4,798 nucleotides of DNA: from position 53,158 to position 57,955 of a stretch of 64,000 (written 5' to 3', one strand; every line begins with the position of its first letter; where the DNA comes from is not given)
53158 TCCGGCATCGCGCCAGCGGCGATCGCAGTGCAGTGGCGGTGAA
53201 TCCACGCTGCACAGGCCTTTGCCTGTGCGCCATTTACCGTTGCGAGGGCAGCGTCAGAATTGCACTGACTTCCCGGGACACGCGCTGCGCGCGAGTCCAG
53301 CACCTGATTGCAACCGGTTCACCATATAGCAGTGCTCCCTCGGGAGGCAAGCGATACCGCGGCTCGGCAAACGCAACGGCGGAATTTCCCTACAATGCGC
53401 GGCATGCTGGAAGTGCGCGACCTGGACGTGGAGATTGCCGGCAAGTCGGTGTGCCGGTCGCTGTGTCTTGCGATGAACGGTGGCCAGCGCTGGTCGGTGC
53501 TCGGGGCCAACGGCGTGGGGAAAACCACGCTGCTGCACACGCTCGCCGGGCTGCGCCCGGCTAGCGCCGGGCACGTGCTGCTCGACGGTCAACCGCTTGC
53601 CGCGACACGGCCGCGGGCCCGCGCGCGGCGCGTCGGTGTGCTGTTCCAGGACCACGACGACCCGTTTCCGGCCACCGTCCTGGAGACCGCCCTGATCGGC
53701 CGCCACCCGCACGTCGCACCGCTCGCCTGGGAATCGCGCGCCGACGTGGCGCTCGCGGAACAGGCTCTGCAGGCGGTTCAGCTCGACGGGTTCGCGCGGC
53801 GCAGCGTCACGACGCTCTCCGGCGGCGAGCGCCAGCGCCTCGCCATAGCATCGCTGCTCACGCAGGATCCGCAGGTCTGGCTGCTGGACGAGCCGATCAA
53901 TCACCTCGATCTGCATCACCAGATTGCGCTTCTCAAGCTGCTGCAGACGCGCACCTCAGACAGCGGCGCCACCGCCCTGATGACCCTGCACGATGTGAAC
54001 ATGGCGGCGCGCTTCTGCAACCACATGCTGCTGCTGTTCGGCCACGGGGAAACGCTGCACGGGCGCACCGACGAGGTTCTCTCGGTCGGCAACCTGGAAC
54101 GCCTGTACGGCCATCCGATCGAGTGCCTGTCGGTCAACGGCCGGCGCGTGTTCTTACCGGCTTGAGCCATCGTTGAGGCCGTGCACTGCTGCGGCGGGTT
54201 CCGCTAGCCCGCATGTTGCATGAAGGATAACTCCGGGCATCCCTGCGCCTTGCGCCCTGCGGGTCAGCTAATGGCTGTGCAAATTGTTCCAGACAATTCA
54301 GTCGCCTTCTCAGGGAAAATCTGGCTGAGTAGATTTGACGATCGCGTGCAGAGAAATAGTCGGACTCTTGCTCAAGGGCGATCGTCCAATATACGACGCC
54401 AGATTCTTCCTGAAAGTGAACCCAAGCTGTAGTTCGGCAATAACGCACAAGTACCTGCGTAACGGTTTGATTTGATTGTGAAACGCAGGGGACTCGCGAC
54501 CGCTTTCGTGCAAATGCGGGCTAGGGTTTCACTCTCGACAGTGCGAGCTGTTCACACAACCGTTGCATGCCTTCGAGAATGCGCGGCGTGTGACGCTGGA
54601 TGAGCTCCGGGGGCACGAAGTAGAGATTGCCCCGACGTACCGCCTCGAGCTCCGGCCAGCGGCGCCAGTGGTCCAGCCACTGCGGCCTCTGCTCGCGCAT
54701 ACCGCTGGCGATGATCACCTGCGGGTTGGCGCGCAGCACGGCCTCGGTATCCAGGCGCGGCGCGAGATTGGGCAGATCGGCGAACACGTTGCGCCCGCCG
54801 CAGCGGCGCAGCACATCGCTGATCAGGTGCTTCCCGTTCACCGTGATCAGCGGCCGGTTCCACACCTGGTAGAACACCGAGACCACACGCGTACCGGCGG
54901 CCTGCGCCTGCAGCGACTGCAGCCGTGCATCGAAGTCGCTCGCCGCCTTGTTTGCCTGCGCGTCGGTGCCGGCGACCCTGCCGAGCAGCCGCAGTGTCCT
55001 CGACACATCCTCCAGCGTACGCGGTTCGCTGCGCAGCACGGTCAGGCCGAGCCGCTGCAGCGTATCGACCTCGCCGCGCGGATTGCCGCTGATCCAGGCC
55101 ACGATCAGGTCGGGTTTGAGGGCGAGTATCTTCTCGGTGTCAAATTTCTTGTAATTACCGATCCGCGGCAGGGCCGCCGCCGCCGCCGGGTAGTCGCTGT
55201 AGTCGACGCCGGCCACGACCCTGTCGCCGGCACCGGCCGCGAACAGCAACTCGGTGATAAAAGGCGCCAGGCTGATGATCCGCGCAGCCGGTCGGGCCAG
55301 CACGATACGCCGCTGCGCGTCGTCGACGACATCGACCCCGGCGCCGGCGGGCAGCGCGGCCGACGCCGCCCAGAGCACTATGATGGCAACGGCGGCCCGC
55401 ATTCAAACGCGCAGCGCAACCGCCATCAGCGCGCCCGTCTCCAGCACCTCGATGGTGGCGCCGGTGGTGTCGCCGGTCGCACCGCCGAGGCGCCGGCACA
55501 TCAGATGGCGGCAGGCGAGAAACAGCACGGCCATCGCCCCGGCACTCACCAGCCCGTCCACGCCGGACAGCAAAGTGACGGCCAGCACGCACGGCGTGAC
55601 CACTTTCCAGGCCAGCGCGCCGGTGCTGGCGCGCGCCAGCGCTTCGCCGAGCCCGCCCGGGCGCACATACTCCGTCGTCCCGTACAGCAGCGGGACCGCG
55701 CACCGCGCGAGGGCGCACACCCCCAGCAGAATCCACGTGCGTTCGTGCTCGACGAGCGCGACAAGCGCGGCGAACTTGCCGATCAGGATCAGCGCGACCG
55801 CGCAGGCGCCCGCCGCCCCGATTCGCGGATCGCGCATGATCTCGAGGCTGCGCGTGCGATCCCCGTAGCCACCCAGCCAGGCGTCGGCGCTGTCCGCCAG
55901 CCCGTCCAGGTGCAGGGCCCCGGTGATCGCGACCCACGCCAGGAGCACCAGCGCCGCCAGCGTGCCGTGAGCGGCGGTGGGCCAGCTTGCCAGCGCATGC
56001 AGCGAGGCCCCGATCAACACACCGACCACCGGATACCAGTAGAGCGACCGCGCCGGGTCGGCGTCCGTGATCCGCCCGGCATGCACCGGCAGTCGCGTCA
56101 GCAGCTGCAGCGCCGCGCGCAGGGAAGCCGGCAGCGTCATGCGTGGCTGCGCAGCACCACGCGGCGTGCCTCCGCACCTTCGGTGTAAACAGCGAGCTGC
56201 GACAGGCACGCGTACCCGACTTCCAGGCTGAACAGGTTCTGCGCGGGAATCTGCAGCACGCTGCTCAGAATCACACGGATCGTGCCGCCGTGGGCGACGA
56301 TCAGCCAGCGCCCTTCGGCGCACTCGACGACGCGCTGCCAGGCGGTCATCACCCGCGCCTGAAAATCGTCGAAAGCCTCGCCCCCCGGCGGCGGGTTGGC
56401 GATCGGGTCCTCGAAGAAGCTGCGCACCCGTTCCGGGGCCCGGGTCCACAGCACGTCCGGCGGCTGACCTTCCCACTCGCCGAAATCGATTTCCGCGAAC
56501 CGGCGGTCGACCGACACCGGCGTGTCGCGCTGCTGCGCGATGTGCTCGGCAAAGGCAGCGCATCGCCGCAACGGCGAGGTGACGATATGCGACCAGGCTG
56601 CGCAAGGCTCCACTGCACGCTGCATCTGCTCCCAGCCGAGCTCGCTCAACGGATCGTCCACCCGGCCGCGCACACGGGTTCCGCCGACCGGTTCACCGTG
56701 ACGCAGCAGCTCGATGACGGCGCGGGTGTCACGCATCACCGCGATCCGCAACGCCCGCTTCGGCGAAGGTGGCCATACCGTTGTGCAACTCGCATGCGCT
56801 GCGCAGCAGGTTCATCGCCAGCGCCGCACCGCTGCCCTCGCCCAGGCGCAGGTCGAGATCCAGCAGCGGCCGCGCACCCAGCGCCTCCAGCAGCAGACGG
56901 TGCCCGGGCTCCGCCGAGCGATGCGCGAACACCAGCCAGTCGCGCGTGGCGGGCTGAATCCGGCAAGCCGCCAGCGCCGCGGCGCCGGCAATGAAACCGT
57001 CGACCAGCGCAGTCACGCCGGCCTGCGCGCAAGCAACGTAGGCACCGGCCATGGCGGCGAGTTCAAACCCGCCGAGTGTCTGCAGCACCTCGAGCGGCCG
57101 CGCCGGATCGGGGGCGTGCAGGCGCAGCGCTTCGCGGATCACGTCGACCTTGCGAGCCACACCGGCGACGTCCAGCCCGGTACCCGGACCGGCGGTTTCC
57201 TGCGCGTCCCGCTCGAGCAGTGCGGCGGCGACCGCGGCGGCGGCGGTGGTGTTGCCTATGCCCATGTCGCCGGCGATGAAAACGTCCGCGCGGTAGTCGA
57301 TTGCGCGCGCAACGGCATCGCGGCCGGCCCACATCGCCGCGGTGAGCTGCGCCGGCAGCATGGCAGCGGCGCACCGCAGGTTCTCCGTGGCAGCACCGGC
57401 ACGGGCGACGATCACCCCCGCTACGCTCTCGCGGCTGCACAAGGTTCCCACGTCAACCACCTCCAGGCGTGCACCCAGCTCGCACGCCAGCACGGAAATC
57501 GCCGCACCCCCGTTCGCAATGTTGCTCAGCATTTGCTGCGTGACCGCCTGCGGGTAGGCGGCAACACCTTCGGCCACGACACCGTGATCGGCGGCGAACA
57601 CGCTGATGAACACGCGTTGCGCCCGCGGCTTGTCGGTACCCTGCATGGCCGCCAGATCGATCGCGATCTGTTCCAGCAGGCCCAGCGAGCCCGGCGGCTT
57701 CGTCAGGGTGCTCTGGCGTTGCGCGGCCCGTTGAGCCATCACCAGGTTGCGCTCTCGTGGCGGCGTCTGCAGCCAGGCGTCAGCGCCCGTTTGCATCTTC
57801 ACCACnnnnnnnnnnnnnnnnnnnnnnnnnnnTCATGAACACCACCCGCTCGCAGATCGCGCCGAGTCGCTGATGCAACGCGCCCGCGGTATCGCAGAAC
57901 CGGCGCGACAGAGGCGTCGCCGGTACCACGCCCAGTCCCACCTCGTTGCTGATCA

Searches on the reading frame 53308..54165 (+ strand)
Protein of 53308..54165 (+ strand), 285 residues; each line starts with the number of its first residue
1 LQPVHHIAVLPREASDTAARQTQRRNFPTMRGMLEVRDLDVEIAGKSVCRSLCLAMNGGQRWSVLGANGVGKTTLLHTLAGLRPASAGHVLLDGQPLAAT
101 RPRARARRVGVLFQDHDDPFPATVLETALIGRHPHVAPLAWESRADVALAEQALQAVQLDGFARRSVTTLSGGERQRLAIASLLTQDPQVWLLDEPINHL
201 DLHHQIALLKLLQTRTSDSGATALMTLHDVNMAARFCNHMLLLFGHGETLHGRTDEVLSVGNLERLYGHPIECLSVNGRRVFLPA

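Call 3: search_protein_families(library=pfam, proteins=[window:53308-54165:+], max_evalue=0.1)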
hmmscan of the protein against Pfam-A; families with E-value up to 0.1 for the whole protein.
window:53308-54165:+ (285 aa): 6 families
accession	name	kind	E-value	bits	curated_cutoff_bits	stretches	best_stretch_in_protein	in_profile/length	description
PF00005.33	ABC_tran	-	1.6e-30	106.9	25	1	53-198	5-137/137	ABC transporter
PF13304.12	AAA_21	-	1.3e-05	25.8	27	1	166-229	234-299/304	AAA domain, putative AbiEii toxin, Type IV TA system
PF02463.25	SMC_N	-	0.0034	17.3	40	1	63-219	28-190/220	RecF/RecN/SMC N terminal domain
PF05729.18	NACHT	-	0.028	14.7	26.7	0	64-80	5-21/167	NACHT domain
PF00006.31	ATP-synt_ab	-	0.087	12.9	29.5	0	54-80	9-35/213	ATP synthase alpha/beta family, nucleotide-binding domain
PF01078.27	Mg_chelatase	-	0.095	12.5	20.3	0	45-93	7-56/207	Magnesium chelatase, subunit ChlI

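Call 4: search_protein_families(library=ncbifam, proteins=[window:53308-54165:+], max_evalue=0.1)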
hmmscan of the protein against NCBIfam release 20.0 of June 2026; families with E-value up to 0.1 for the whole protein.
window:53308-54165:+ (285 aa): 193 families (the best 25 are shown)
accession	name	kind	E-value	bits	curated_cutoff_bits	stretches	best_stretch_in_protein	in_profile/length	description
TIGR03873.1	F420-0_ABC_ATP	hypoth_equivalog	9.4e-58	195.5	372.4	1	35-274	3-241/256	putative F420-0 ABC transporter ATP-binding protein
NF010068.0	PRK13548.1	equivalog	1.3e-55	188.3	261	1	31-275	3-248/261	heme ABC transporter ATP-binding protein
NF007082.0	PRK09536.1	equivalog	4.2e-52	177.6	537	1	33-267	3-236/402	corrinoid ABC transporter ATPase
NF007863.0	PRK10575.1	equivalog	2.2e-49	168.1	433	1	34-274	12-252/265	Fe3+-hydroxamate ABC transporter ATP-binding protein FhuC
NF008409.0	PRK11231.1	equivalog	2e-47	161.7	375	1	33-267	2-235/255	Fe(3+) dicitrate ABC transporter ATP-binding protein FecE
NF052485.1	sider_ATP_EitC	equivalog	6.3e-43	147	485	1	42-261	11-226/251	siderophore ABC transporter ATP-binding protein EitC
NF007606.0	PRK10253.1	equivalog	6.3e-42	143.8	497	1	39-273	13-245/266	iron-enterobactin ABC transporter ATP-binding protein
NF053840.1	MnTportMntADein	equivalog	3.9e-38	131.4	400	1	33-265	1-227/240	manganese ABC transporter ATP-binding protein MntA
NF010067.0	PRK13547.1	equivalog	2.3e-37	128.8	374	1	33-276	1-261/272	heme ABC transporter ATP-binding protein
TIGR02315.1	ABC_phnC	equivalog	1.4e-36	126.1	266.1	1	33-267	1-242/243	phosphonate ABC transporter ATP-binding protein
NF040873.1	AztA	equivalog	2.3e-34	118.7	220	1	44-236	3-185/191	zinc ABC transporter ATP-binding protein AztA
NF002981.0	PRK03695.1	equivalog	4e-34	118.1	281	1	45-282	12-249/253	vitamin B12 ABC transporter ATP-binding protein BtuD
TIGR03771.1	anch_rpt_ABC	equivalog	7.8e-34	117.3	268.8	1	57-245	4-188/223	anchored repeat-type ABC transporter ATP-binding subunit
TIGR01166.1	cbiO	subfamily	1.8e-32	112.4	211.8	1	47-233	6-190/190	cobalt ABC transporter, ATP-binding protein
TIGR02868.1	CydC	equivalog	4.4e-31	108.1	329.05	1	16-229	317-529/530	thiol reductant ABC exporter subunit CydC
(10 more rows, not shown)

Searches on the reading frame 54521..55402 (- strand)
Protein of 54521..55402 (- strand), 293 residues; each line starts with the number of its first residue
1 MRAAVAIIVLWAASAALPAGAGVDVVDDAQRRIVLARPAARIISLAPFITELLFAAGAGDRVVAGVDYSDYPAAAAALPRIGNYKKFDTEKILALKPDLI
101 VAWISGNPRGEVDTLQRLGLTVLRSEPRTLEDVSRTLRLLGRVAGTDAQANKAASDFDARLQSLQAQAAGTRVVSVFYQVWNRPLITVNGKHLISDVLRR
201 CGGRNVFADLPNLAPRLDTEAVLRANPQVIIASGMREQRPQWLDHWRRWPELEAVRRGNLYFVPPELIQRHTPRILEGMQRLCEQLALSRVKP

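Call 3: search_protein_families(library=pfam, proteins=[window:54521-55402:-], max_evalue=0.1)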
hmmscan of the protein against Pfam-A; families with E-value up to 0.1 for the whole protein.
window:54521-55402:- (293 aa): 2 families
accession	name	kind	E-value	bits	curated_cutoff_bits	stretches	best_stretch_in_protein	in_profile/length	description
PF01497.23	Peripla_BP_2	-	4.7e-28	98.6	27.5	1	42-266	1-234/235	Periplasmic binding protein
PF02702.23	KdpD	-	0.063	13.1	26.1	0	215-255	71-111/210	Osmosensitive K+ channel His kinase sensor domain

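Call 4: search_protein_families(library=ncbifam, proteins=[window:54521-55402:-], max_evalue=0.1)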
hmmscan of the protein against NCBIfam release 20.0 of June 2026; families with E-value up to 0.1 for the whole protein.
window:54521-55402:- (293 aa): 9 families
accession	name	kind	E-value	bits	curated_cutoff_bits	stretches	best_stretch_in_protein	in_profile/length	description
NF002894.0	PRK03379.1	equivalog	3.7e-53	180.4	234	1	36-287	20-263/266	vitamin B12 ABC transporter substrate-binding protein BtuF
TIGR04281.1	peripla_PGF_1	equivalog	2.2e-24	86.2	325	1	24-286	6-264/330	PGF-CTERM-anchored ABC transporter substrate-binding protein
NF038402.1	TroA_like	subfamily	3.8e-19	69.1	30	1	41-231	1-184/219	helical backbone metal receptor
TIGR03868.1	F420-O_ABCperi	hypoth_equivalog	1.3e-12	47.5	392.4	1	26-231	4-226/287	putative F420-0 ABC transporter substrate-binding protein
TIGR03659.1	IsdE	equivalog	3.7e-10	39.5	298.65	1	30-266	29-270/292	heme ABC transporter substrate-binding protein IsdE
NF010649.0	PRK14048.1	equivalog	4.9e-09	35.8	374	1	76-233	99-269/374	ferrichrome/ferrioxamine B periplasmic transporter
NF008200.0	PRK10957.1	equivalog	1.8e-05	23.9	205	1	85-168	114-197/330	Fe2+-enterobactin ABC transporter substrate-binding protein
NF008501.1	PRK11411.1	subfamily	0.00015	20.8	320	1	88-263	93-269/303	Fe(3+) dicitrate ABC transporter substrate-binding protein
NF052484.1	sider_BP_EitA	equivalog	0.037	13.1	640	0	150-239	174-267/328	siderophore ABC transporter substrate-binding protein EitA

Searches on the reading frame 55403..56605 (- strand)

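Call 53: search_protein_families(library=pfam, proteins=[window:55403-56605:-], max_evalue=0.001)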
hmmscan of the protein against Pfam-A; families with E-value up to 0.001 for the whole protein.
window:55403-56605:- (400 aa): 1 family
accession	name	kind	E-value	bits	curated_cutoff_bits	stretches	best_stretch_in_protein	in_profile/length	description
PF02654.20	CobS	-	1.7e-48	166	23.2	1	165-393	1-206/207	Cobalamin-5-phosphate synthase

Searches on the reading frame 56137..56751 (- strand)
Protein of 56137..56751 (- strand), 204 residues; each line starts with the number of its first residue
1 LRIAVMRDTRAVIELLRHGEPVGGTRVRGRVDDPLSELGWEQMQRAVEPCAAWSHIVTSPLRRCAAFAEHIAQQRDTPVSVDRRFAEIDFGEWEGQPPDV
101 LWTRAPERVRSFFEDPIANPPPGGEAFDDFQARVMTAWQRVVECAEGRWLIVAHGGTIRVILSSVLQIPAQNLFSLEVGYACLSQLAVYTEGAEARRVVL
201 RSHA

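Call 53: search_protein_families(library=pfam, proteins=[window:56137-56751:-], max_evalue=0.001)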
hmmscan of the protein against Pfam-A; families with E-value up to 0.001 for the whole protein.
window:56137-56751:- (204 aa): 1 family
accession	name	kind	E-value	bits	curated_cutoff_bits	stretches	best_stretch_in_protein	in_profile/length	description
PF00300.27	His_Phos_1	-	1.3e-44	152.6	21.7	1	15-198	3-191/194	Histidine phosphatase superfamily (branch 1)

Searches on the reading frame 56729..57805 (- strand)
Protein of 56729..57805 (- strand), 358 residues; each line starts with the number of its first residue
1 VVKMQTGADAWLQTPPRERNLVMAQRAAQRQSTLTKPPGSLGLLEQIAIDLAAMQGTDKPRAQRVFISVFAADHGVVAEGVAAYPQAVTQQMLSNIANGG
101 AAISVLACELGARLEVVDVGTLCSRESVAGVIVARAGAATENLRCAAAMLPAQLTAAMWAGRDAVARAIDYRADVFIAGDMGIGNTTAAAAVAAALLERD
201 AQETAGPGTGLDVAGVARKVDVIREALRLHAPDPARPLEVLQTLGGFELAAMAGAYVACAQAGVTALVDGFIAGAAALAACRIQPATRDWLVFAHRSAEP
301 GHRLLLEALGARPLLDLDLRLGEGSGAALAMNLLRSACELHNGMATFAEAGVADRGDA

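Call 53: search_protein_families(library=pfam, proteins=[window:56729-57805:-], max_evalue=0.001)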
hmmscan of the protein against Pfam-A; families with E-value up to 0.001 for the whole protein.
window:56729-57805:- (358 aa): 1 family
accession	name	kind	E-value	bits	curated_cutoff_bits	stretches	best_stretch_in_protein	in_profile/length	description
PF02277.22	DBI_PRT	-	6.8e-122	407.3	22.6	1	23-352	8-329/329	Phosphoribosyltransferase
